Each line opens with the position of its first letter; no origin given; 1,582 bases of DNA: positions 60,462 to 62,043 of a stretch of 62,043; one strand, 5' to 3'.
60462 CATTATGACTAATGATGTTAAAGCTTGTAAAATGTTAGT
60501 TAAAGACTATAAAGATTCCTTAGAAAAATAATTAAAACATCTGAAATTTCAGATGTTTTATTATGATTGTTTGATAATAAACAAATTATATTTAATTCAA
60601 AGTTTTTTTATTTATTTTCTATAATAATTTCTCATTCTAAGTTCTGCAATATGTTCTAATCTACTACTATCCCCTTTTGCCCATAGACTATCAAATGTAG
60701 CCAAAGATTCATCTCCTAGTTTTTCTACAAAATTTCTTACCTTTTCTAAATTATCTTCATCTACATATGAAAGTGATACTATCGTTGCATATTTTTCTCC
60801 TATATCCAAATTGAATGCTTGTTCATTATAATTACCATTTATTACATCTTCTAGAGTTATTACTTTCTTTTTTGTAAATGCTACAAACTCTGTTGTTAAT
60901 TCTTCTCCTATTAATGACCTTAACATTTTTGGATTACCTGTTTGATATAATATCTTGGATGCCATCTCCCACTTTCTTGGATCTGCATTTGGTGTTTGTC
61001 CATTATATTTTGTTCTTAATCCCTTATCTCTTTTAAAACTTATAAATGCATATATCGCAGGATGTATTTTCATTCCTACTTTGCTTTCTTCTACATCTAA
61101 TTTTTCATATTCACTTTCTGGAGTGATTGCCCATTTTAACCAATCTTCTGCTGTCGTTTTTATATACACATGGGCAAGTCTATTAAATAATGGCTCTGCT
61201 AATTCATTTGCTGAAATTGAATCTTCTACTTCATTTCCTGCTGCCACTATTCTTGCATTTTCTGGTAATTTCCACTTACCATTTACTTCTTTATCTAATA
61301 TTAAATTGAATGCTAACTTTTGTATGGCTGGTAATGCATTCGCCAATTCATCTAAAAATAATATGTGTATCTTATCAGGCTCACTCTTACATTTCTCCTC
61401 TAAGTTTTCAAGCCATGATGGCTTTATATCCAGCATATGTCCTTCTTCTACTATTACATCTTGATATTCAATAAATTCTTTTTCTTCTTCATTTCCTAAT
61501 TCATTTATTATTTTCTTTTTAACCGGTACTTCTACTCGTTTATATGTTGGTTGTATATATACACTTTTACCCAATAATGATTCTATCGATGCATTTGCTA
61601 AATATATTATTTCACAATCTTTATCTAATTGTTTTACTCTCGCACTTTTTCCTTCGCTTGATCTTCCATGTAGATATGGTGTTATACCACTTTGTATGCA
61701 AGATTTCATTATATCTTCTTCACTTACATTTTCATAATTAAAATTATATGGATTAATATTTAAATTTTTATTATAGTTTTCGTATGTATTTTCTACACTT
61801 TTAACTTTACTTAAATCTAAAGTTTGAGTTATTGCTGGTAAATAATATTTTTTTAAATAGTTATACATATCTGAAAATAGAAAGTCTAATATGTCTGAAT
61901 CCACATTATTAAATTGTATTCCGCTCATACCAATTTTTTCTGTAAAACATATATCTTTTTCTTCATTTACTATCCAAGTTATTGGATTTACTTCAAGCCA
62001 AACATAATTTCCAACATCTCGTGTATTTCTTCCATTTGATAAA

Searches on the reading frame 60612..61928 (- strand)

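Call 3: search_protein_families(library=pfam, proteins=[window:60612-61928:-], max_evalue=0.01)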
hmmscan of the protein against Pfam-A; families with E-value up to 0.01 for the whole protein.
window:60612-61928:- (438 aa): 1 family
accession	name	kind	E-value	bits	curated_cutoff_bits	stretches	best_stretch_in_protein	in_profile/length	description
PF00158.32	Sigma54_activat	-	0.0042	17.2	20.2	1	189-256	96-167/168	Sigma-54 interaction domain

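Call 4: search_protein_families(library=ncbifam, proteins=[window:60612-61928:-], max_evalue=0.01)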
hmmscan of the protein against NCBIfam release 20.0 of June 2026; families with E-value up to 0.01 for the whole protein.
window:60612-61928:- (438 aa): 0 families

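Call 5: search_protein_families(library=padloc, proteins=[window:60612-61928:-], max_evalue=0.01)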
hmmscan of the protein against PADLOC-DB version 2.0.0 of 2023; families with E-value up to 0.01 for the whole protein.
window:60612-61928:- (438 aa): 0 families

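Call 6: search_protein_families(library=phrogs, proteins=[window:60612-61928:-], max_evalue=0.01)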
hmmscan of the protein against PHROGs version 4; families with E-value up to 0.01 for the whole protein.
window:60612-61928:- (438 aa): 2 families
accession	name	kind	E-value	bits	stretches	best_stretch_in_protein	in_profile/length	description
phrog_1297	-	other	5e-46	158.3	1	72-409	16-321/356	ATPase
phrog_16335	-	other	1.3e-08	35.4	1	189-258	101-169/267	ATPase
